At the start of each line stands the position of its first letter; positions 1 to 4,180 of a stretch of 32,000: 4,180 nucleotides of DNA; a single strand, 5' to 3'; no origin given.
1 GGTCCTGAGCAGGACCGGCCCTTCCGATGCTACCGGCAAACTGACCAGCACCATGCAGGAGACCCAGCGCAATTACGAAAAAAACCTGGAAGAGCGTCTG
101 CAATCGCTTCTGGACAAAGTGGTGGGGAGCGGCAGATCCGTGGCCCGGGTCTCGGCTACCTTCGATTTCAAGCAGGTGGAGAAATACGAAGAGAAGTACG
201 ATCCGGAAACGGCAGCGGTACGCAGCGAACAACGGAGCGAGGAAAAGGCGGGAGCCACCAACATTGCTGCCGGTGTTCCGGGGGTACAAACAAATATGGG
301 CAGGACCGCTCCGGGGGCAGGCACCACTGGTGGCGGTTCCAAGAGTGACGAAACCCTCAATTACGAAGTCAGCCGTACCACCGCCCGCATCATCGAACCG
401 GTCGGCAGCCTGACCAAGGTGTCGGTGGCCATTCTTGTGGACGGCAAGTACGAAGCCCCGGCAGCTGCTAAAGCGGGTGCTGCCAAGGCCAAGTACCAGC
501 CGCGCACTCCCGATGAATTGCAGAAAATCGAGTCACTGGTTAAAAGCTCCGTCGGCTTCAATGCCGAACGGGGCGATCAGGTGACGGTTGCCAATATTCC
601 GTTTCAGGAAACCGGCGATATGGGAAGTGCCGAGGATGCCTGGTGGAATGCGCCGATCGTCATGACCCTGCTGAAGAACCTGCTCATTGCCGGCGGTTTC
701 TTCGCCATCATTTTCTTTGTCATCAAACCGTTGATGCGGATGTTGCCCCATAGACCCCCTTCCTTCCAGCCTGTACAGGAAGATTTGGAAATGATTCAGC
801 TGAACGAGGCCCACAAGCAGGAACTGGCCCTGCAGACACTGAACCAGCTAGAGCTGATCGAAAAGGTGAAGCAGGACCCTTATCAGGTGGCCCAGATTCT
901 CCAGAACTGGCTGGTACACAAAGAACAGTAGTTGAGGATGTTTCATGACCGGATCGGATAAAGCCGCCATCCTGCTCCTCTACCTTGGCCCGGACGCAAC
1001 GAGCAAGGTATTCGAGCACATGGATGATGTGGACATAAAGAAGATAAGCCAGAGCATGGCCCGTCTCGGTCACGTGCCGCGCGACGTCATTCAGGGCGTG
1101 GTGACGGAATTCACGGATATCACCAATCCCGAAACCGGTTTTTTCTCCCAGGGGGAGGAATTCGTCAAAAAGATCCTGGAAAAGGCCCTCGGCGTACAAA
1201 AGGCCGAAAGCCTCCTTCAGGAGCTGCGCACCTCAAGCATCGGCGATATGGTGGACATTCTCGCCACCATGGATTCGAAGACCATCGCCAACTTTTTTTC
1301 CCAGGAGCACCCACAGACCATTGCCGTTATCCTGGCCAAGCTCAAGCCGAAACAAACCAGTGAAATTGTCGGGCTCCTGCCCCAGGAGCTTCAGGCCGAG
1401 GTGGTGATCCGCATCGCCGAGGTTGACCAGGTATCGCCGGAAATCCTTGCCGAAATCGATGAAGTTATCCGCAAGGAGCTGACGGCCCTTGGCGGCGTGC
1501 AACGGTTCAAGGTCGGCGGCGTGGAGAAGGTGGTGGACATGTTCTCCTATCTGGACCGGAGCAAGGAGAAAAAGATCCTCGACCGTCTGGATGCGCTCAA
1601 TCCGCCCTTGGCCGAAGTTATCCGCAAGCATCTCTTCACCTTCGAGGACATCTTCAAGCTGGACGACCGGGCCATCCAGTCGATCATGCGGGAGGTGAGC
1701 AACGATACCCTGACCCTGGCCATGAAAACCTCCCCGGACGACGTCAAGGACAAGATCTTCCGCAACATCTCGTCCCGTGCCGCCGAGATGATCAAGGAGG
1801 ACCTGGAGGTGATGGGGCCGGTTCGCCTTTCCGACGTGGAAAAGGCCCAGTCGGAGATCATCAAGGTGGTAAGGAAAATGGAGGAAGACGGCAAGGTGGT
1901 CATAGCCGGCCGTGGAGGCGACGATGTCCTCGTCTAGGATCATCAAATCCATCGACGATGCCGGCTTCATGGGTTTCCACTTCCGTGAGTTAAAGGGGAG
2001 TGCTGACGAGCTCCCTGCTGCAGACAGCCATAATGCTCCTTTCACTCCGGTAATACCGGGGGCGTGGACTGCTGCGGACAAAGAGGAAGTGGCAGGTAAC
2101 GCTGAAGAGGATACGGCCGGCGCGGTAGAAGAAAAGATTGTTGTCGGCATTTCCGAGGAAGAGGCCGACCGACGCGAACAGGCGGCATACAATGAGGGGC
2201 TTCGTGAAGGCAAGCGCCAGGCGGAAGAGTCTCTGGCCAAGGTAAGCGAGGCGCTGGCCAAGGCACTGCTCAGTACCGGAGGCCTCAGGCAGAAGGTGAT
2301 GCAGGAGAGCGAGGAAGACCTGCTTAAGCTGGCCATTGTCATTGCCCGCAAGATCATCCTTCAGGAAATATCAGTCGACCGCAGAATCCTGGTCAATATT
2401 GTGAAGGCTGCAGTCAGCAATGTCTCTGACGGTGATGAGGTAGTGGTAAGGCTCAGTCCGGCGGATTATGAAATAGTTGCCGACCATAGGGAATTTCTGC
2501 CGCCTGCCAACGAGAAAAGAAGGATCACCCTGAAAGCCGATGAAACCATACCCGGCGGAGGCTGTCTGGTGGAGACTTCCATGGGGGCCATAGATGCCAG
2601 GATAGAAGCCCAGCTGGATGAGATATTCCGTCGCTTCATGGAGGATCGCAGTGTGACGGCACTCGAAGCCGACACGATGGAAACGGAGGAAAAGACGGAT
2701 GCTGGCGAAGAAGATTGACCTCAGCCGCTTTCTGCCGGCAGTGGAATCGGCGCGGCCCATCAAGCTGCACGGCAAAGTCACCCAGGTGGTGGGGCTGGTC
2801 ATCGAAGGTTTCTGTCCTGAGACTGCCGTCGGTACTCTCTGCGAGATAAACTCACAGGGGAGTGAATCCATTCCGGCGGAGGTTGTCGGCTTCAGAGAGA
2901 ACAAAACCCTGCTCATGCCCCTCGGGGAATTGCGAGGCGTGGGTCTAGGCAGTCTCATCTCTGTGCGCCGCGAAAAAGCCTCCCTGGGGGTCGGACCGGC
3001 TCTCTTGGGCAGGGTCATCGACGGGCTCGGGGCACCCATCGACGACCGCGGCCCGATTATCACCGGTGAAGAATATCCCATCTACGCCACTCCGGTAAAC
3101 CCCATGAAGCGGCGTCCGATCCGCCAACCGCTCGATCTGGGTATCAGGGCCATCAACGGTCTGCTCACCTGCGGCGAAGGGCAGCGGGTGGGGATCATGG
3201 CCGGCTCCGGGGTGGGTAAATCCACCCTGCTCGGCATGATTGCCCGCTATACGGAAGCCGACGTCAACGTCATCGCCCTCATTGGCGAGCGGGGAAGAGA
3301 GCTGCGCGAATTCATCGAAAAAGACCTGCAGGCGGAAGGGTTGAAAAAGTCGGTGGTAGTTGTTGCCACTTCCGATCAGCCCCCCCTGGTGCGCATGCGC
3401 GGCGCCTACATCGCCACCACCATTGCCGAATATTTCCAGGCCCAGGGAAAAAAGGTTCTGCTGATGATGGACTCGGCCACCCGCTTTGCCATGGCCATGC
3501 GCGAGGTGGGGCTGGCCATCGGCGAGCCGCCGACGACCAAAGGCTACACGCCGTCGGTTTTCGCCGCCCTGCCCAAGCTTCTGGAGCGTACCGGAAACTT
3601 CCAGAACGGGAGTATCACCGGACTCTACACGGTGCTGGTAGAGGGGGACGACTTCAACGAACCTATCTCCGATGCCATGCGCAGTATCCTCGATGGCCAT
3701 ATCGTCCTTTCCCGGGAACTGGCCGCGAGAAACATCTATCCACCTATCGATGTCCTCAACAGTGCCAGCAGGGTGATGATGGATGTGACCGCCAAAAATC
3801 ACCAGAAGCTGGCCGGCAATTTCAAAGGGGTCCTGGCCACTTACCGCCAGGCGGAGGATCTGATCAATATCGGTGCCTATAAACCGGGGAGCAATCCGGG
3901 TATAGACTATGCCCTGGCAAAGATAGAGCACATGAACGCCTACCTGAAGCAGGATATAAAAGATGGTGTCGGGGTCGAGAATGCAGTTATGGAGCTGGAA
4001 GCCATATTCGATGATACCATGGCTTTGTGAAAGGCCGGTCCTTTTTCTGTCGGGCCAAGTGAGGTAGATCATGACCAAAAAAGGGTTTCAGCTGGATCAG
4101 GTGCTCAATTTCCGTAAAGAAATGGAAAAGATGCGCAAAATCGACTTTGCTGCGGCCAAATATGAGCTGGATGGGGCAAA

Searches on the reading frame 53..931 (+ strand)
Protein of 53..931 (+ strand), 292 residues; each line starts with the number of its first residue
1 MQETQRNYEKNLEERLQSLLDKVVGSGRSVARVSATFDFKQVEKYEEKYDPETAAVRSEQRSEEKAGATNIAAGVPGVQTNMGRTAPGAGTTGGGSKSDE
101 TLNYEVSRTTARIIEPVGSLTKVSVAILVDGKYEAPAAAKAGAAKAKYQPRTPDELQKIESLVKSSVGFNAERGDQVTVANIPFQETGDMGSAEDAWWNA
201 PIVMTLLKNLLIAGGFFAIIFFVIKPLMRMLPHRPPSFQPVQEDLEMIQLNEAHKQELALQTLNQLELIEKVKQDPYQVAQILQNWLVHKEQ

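Call 79: search_protein_families(library=pfam, proteins=[window:53-931:+], max_evalue=0.00001)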
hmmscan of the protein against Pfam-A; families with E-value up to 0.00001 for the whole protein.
window:53-931:+ (292 aa): 1 family
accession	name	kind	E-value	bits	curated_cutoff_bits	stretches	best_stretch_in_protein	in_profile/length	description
PF08345.17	YscJ_FliF_C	-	1.2e-45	156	23.8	1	20-184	1-147/147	Flagellar M-ring protein C-terminal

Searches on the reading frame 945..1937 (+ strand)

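Call 79: search_protein_families(library=pfam, proteins=[window:945-1937:+], max_evalue=0.00001)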
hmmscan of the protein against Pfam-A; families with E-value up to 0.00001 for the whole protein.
window:945-1937:+ (330 aa): 4 families
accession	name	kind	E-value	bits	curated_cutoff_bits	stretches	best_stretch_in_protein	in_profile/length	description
PF01706.21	FliG_C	-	4.8e-46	155.9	23.3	1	214-320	2-108/108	FliG C-terminal domain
PF14842.11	FliG_N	-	3.9e-38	130.7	25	2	1-98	2-99/104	FliG N-terminal domain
PF14841.11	FliG_M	-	4e-31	107.5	25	1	112-183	2-73/76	FliG middle domain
PF03448.22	MgtE_N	-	3.8e-11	43.8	25.9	0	122-162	2-42/102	MgtE intracellular N domain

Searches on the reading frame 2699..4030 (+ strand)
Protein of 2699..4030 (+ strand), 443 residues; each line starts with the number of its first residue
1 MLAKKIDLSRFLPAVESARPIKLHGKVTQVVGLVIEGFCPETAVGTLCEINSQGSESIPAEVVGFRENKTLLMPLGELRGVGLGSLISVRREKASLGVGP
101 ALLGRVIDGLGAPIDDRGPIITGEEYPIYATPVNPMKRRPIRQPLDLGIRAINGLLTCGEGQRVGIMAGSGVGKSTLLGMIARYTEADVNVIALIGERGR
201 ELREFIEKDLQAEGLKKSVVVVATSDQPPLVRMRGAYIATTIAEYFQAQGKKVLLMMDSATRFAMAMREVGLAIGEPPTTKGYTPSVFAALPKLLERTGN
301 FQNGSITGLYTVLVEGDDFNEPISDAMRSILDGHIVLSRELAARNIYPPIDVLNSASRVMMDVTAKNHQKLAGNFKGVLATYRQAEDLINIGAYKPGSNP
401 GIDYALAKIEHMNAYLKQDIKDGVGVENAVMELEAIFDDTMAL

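Call 79: search_protein_families(library=pfam, proteins=[window:2699-4030:+], max_evalue=0.00001)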
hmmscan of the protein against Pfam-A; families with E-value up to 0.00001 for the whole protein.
window:2699-4030:+ (443 aa): 2 families
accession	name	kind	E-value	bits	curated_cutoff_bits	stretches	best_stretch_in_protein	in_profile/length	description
PF00006.31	ATP-synt_ab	-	9e-91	303.7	29.5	1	148-357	1-213/213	ATP synthase alpha/beta family, nucleotide-binding domain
PF18269.6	T3SS_ATPase_C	-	1e-23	83.4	22.7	1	365-434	2-71/72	T3SS EscN ATPase C-terminal domain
